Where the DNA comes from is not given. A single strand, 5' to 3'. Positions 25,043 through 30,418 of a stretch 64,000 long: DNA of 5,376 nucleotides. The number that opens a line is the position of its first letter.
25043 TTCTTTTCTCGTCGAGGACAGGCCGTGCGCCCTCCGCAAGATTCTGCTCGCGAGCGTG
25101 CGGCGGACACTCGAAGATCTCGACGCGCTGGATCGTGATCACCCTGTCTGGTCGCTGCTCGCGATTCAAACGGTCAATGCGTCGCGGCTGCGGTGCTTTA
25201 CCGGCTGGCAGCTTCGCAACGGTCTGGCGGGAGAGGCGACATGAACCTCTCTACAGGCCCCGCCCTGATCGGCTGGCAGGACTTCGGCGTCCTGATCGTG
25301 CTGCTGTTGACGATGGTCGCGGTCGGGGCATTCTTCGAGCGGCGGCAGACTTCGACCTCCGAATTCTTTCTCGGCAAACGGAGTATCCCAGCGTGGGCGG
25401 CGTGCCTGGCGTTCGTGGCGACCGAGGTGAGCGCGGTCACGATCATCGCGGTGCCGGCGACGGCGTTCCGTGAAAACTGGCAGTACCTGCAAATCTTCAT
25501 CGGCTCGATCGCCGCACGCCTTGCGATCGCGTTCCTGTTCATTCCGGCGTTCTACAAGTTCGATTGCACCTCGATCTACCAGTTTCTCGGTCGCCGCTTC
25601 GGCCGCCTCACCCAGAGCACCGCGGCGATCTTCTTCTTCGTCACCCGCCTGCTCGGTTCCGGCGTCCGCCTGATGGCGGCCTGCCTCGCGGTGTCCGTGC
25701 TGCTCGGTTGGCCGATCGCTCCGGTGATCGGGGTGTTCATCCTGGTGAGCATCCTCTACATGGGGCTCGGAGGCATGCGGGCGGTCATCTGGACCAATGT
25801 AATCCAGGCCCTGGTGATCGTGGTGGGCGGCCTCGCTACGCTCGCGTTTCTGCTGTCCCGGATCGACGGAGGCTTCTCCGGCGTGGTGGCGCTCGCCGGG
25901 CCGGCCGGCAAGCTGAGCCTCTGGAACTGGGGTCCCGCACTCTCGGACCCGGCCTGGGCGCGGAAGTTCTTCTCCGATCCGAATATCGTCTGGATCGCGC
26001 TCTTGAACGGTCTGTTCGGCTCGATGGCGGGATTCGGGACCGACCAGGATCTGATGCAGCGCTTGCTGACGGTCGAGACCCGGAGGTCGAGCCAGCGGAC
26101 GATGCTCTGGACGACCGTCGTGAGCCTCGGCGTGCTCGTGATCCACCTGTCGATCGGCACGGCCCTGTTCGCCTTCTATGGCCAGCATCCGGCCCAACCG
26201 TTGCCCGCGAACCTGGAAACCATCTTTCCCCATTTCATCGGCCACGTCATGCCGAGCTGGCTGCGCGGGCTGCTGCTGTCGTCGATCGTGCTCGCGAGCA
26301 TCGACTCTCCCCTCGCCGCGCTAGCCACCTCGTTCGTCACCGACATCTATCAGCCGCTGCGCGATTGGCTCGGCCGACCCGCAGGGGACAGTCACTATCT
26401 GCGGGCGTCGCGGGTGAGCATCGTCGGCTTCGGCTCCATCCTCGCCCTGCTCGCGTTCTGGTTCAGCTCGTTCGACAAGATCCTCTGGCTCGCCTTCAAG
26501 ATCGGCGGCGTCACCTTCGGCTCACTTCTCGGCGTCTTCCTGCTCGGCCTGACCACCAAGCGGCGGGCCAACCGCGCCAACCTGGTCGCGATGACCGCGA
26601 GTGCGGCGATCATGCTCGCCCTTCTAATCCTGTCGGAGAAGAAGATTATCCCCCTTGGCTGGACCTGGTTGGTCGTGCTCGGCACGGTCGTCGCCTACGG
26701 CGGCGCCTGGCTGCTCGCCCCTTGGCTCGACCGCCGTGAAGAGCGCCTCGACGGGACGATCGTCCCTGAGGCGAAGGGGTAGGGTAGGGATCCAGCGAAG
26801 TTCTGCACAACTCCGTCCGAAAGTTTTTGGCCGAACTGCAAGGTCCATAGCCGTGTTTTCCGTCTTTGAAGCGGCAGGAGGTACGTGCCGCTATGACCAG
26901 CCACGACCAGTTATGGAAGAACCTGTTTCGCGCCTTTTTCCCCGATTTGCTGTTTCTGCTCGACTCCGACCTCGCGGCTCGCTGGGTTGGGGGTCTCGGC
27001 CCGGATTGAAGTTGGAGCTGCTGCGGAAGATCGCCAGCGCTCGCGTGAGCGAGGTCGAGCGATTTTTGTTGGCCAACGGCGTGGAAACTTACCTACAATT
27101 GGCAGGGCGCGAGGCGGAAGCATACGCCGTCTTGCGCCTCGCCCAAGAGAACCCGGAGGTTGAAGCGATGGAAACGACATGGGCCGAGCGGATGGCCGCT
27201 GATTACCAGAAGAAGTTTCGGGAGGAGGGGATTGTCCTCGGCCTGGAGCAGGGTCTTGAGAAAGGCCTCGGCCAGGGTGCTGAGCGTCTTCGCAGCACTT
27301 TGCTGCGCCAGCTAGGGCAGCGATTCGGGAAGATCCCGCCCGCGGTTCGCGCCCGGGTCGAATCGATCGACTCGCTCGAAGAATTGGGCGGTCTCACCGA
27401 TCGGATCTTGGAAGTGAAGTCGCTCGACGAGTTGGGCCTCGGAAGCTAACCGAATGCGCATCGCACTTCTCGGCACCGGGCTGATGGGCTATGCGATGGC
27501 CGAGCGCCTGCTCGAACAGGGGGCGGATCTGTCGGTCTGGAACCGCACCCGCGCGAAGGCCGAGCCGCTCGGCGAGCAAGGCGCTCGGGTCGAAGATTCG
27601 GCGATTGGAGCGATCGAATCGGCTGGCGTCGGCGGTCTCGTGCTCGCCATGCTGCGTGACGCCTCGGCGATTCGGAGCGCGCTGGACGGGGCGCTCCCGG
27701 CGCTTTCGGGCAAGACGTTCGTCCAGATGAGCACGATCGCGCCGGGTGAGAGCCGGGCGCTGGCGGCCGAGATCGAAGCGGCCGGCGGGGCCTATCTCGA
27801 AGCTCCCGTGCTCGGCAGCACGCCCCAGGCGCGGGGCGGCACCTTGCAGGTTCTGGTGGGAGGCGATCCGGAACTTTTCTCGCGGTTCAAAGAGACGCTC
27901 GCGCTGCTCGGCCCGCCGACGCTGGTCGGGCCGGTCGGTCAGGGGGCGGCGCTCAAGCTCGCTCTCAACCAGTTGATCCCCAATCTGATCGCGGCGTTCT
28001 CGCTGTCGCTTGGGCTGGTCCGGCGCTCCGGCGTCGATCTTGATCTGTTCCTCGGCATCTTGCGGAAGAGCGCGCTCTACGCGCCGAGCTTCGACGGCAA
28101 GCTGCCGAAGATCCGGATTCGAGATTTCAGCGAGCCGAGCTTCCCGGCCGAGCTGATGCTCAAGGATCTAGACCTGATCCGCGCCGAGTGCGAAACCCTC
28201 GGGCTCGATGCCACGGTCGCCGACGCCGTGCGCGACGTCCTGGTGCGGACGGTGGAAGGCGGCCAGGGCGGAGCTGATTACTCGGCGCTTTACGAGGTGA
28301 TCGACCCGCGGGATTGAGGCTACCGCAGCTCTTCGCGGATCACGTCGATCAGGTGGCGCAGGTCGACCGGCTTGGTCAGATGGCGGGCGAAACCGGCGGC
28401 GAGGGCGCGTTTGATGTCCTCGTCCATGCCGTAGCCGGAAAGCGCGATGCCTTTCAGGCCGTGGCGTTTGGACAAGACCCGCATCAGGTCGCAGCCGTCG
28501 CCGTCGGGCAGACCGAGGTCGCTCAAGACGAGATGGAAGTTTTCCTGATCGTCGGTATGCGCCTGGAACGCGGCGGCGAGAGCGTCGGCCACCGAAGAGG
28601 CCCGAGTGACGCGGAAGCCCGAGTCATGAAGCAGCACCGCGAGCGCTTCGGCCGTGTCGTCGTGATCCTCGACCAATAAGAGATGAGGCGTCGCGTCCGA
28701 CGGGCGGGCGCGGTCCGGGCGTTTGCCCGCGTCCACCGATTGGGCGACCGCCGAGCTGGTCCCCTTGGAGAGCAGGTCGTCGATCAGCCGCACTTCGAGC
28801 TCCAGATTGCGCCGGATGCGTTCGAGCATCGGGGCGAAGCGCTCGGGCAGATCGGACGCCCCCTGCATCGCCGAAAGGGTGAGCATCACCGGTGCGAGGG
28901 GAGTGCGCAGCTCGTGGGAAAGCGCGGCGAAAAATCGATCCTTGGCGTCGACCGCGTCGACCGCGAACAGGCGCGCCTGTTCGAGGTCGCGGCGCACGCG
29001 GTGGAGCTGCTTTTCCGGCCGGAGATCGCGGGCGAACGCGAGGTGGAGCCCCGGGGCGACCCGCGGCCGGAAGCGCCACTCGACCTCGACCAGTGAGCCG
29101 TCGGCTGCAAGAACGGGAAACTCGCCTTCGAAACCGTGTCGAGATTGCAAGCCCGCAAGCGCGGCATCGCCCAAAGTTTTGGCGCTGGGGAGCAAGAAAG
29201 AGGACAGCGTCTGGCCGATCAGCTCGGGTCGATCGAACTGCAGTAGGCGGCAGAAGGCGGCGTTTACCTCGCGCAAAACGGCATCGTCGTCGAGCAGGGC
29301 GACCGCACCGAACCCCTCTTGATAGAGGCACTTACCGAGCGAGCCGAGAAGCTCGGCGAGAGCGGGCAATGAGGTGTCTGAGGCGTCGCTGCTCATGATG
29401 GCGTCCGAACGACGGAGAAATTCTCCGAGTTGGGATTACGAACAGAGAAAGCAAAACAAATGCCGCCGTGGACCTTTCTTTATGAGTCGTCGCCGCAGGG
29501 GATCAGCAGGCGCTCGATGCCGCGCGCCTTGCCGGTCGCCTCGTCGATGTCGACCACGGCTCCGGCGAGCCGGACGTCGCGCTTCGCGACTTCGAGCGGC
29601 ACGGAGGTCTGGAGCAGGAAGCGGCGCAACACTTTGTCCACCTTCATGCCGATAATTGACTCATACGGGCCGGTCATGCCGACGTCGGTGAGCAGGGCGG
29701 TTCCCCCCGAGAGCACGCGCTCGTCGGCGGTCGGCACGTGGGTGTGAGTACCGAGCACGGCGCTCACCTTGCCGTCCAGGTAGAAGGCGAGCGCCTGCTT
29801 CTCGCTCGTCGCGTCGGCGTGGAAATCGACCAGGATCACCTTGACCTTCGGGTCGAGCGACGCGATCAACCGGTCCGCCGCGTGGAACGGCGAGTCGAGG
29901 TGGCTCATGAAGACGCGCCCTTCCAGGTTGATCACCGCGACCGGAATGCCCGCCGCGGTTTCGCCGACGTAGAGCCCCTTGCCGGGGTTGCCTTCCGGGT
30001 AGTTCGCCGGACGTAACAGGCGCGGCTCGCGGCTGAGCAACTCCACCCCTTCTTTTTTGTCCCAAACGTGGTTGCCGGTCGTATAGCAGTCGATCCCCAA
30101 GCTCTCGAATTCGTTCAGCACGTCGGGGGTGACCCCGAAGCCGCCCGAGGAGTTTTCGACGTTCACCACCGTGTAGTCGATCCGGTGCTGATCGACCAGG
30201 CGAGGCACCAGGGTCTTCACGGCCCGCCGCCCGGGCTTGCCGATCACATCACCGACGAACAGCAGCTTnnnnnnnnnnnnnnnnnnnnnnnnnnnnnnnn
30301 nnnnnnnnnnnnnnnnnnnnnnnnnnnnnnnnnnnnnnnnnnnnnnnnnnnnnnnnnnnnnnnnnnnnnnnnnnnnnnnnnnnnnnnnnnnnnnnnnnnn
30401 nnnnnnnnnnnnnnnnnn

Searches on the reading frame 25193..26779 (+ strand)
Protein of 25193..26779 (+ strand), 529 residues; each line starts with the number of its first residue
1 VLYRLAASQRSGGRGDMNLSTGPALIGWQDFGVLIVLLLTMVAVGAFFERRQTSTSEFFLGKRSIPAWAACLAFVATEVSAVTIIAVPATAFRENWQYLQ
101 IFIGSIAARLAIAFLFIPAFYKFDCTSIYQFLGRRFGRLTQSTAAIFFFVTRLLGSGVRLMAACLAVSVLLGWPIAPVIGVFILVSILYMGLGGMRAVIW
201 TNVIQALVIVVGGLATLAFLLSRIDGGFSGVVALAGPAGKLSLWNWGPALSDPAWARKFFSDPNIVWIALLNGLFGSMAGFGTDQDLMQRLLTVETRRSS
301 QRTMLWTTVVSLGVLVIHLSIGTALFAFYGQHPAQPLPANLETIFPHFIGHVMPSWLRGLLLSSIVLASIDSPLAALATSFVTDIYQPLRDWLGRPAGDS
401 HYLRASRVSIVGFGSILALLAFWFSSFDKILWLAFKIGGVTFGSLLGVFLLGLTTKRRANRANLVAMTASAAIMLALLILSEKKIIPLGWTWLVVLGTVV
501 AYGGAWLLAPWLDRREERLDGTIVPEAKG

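Call 23: search_protein_families(library=pfam, proteins=[window:25193-26779:+], max_evalue=0.001)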
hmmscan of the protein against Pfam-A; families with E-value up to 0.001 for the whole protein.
window:25193-26779:+ (529 aa): 1 family
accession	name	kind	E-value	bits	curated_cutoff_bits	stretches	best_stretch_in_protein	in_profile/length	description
PF00474.23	SSF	-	9.6e-32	110.8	22.8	1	58-467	1-403/406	Sodium:solute symporter family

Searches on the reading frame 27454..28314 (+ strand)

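Call 23: search_protein_families(library=pfam, proteins=[window:27454-28314:+], max_evalue=0.001)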
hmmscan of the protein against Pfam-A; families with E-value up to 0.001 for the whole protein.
window:27454-28314:+ (287 aa): 5 families
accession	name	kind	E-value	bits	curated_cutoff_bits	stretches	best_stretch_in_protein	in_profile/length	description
PF03446.21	NAD_binding_2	-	4.5e-32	111.7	21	1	2-153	1-153/161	NAD binding domain of 6-phosphogluconate dehydrogenase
PF14833.11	NAD_binding_11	-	5.9e-16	59.3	30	1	162-282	1-121/122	NAD-binding of NADP-dependent 3-hydroxyisobutyrate dehydrogenase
PF21761.2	RedAm-like_C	-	1.4e-08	35.5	27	1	167-284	8-126/127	NADPH-dependent reductive aminase-like, C-terminal domain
PF03807.23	F420_oxidored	-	6.7e-05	23.9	21.6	1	2-57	1-60/94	NADP oxidoreductase coenzyme F420-dependent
PF01488.26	Shikimate_DH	-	0.00034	21.2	24.3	1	2-44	14-57/138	Shikimate / quinate 5-dehydrogenase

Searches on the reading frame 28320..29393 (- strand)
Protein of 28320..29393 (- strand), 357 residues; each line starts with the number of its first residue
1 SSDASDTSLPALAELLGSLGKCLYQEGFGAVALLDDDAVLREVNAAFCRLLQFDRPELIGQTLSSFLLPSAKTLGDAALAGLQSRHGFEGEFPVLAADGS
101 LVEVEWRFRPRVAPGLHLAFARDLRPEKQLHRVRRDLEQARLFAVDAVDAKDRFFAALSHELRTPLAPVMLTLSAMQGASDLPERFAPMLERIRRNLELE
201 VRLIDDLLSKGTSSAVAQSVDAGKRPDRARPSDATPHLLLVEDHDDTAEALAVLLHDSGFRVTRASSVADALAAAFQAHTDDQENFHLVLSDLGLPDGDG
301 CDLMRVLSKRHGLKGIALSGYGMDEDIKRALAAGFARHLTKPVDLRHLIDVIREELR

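Call 23: search_protein_families(library=pfam, proteins=[window:28320-29393:-], max_evalue=0.001)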
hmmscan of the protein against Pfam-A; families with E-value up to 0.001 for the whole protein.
window:28320-29393:- (357 aa): 5 families
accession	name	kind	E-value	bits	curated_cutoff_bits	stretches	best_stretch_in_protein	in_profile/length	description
PF00072.30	Response_reg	-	1.7e-18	67.2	30.2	1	239-352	2-110/111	Response regulator receiver domain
PF00512.31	HisKA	-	3.7e-13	49.7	26.9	1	150-208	1-58/66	His Kinase A (phospho-acceptor) domain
PF00989.32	PAS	-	1.3e-07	32.1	22.6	1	30-115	13-100/113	PAS fold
PF08448.16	PAS_4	-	4.2e-06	27.4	23.1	1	30-124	7-105/110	PAS fold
PF13426.13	PAS_9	-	7.6e-05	23.4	27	1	31-110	4-83/103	PAS domain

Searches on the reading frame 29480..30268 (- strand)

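Call 23: search_protein_families(library=pfam, proteins=[window:29480-30268:-], max_evalue=0.001)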
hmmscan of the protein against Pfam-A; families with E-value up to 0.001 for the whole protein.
window:29480-30268:- (262 aa): 2 families
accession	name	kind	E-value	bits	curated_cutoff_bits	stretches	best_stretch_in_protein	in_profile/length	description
PF13277.11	YmdB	-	3.2e-101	338.3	27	1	3-254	1-253/253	YmdB-like protein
PF00149.33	Metallophos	-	3.5e-07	31.3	21.5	1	1-179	2-191/191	Calcineurin-like phosphoesterase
